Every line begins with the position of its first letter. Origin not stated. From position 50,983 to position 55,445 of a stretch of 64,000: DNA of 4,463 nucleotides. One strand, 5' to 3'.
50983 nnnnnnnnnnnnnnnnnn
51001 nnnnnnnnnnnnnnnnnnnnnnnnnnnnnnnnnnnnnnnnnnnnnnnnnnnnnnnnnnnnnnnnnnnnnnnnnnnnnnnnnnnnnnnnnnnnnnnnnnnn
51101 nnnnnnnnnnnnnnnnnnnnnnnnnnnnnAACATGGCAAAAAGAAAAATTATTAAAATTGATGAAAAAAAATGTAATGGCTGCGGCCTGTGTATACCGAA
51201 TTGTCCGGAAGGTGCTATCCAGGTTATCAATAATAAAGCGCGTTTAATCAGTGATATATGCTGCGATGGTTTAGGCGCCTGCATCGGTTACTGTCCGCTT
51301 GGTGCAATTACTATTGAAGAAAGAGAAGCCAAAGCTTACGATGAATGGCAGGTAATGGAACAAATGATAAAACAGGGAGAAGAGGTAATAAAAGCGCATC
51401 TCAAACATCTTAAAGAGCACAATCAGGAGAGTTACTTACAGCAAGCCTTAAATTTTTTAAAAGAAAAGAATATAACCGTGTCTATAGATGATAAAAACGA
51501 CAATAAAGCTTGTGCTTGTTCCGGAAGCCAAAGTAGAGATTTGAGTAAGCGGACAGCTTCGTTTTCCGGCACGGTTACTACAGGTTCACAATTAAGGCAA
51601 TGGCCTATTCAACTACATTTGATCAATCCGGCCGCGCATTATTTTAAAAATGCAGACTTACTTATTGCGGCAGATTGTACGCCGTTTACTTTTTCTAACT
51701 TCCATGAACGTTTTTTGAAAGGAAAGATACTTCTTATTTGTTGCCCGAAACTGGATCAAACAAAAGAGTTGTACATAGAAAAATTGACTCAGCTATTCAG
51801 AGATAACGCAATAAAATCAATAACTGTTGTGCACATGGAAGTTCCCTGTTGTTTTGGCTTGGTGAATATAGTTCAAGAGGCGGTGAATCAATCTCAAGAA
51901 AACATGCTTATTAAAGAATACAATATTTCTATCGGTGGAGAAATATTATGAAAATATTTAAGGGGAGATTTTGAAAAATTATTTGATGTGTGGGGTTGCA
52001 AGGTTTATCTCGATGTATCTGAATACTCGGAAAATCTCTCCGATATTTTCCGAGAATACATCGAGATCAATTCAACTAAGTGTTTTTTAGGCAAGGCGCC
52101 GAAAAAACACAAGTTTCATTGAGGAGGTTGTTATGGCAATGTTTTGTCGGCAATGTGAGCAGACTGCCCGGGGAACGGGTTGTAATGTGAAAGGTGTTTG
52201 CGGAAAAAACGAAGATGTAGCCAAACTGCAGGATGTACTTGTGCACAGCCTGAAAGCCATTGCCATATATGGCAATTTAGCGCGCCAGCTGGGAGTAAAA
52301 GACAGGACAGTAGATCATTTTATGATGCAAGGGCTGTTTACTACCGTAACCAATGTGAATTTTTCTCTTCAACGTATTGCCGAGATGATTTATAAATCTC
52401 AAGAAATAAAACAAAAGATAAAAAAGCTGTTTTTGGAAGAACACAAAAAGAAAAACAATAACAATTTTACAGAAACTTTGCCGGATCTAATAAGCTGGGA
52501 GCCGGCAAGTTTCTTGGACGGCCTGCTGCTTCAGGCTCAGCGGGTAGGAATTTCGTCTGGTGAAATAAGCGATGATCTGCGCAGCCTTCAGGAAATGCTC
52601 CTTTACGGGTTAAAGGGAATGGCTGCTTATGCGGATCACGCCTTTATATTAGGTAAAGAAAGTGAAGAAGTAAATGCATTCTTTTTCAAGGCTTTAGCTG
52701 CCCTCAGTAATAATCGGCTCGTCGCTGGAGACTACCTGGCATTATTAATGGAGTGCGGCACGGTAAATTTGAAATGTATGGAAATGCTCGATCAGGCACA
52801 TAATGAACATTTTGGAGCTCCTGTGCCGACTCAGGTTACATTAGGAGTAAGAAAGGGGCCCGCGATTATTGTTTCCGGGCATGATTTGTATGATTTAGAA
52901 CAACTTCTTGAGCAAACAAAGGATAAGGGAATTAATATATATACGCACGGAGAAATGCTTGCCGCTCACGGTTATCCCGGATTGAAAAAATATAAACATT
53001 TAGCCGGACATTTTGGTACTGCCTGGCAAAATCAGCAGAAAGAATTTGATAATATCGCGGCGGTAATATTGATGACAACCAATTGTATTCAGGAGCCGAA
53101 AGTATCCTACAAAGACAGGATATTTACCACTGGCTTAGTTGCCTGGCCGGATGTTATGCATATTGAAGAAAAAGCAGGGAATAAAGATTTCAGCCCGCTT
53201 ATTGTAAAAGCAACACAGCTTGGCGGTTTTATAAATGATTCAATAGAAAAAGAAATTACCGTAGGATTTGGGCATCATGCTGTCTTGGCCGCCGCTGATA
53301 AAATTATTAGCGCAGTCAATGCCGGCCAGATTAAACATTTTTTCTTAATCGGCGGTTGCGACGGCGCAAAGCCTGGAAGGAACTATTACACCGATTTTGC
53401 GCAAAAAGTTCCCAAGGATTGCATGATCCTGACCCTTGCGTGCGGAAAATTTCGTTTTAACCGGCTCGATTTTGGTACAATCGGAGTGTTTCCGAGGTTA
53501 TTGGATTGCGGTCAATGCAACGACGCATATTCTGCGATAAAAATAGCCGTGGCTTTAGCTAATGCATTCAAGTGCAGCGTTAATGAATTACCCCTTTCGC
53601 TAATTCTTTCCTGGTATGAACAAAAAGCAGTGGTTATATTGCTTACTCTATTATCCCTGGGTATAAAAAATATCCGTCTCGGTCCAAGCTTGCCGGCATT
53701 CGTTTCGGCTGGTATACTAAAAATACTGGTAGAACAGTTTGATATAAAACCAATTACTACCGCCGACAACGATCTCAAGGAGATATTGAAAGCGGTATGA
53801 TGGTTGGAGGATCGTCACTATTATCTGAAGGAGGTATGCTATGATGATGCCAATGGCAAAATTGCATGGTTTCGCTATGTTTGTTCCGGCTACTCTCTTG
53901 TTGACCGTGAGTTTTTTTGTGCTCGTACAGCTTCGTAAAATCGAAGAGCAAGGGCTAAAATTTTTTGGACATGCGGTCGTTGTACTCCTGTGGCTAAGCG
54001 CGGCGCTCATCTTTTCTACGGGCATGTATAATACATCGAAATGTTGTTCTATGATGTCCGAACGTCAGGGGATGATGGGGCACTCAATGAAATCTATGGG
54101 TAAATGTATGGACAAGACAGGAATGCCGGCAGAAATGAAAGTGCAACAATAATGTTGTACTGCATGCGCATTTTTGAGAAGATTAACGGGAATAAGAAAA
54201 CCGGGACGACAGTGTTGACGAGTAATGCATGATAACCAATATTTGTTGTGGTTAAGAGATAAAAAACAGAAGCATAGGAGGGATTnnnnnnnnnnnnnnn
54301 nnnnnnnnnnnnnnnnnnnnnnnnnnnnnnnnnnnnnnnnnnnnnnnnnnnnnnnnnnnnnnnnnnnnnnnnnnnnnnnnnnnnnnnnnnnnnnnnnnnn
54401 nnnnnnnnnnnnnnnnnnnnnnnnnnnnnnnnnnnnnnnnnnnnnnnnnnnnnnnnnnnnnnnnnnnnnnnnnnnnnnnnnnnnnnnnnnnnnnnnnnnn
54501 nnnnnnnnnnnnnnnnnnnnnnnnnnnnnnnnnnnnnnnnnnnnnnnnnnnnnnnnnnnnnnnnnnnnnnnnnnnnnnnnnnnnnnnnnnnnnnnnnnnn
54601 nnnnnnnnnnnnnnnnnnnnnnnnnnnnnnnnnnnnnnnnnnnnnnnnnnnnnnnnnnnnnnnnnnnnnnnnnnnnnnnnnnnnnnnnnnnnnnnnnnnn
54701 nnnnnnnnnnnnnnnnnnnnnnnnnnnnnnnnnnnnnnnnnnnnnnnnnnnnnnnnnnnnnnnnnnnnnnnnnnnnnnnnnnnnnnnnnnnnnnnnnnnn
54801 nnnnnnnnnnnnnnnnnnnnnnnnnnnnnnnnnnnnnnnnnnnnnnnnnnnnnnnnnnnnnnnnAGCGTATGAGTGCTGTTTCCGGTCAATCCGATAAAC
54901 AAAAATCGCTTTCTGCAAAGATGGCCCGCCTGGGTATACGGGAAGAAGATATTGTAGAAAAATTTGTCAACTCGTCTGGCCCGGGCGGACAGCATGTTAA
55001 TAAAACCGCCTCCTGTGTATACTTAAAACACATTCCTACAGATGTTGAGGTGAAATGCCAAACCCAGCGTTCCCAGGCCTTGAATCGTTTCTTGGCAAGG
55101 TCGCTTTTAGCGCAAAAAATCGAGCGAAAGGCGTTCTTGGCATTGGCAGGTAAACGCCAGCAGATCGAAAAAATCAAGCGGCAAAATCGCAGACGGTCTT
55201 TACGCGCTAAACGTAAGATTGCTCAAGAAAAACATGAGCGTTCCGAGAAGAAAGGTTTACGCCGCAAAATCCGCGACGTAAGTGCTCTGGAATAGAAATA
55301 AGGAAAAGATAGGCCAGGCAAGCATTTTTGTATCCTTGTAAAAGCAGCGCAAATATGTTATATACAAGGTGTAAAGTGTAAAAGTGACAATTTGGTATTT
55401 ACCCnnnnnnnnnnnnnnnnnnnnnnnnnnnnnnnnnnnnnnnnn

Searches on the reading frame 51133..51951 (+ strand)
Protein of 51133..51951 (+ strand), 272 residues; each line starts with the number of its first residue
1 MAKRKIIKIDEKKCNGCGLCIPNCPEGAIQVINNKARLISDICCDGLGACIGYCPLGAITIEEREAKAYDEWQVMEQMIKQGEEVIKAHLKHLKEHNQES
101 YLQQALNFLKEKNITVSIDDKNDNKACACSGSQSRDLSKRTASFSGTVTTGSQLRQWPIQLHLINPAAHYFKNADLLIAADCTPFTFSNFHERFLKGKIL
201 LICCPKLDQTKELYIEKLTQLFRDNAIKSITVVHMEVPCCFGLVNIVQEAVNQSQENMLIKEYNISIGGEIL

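Call 47: search_protein_families(library=pfam, proteins=[window:51133-51951:+])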
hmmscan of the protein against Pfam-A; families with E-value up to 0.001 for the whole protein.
window:51133-51951:+ (272 aa): 10 families
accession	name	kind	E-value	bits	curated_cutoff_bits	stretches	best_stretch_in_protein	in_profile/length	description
PF00037.32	Fer4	-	2.2e-09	37.2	21.1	1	7-30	1-24/24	4Fe-4S binding domain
PF12837.12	Fer4_6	-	2.2e-07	30.9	25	1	6-29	1-24/24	4Fe-4S binding domain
PF12838.12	Fer4_7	-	3.1e-07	31.2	27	1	4-28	28-52/52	4Fe-4S dicluster domain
PF13237.11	Fer4_10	-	4.2e-06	27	25.5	1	7-55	2-53/53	4Fe-4S dicluster domain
PF13484.11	Fer4_16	-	5.6e-06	27.5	30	0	13-31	1-19/66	4Fe-4S double cluster binding domain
PF14697.11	Fer4_21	-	1.3e-05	25.6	35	1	8-60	2-58/59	4Fe-4S dicluster domain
PF25160.1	LdpA_Fe-S-bd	-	1.7e-05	25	27.6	1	9-32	23-46/49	LdpA Fe-S cluster-binding domain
PF12797.12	Fer4_2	-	0.00012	22.3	24.5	1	6-26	2-22/22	4Fe-4S binding domain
PF13187.11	Fer4_9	-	0.00032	21.1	27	1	13-59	1-52/52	4Fe-4S dicluster domain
PF12798.12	Fer4_3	-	0.00084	20.4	27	0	14-28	1-15/15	4Fe-4S binding domain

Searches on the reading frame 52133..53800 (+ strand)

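Call 47: search_protein_families(library=pfam, proteins=[window:52133-53800:+])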
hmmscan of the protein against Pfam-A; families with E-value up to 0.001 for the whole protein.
window:52133-53800:+ (555 aa): 1 family
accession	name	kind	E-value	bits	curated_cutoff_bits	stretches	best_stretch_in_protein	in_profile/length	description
PF03063.25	Prismane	-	7.4e-166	553.2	27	1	3-549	1-513/513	Prismane/CO dehydrogenase family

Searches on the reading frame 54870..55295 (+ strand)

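Call 47: search_protein_families(library=pfam, proteins=[window:54870-55295:+])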
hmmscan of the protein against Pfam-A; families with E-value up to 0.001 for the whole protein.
window:54870-55295:+ (141 aa): 1 family
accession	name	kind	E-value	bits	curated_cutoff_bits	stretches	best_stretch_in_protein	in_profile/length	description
PF00472.26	RF-1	-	1.3e-23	83.6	35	1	21-131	5-109/116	RF-1 domain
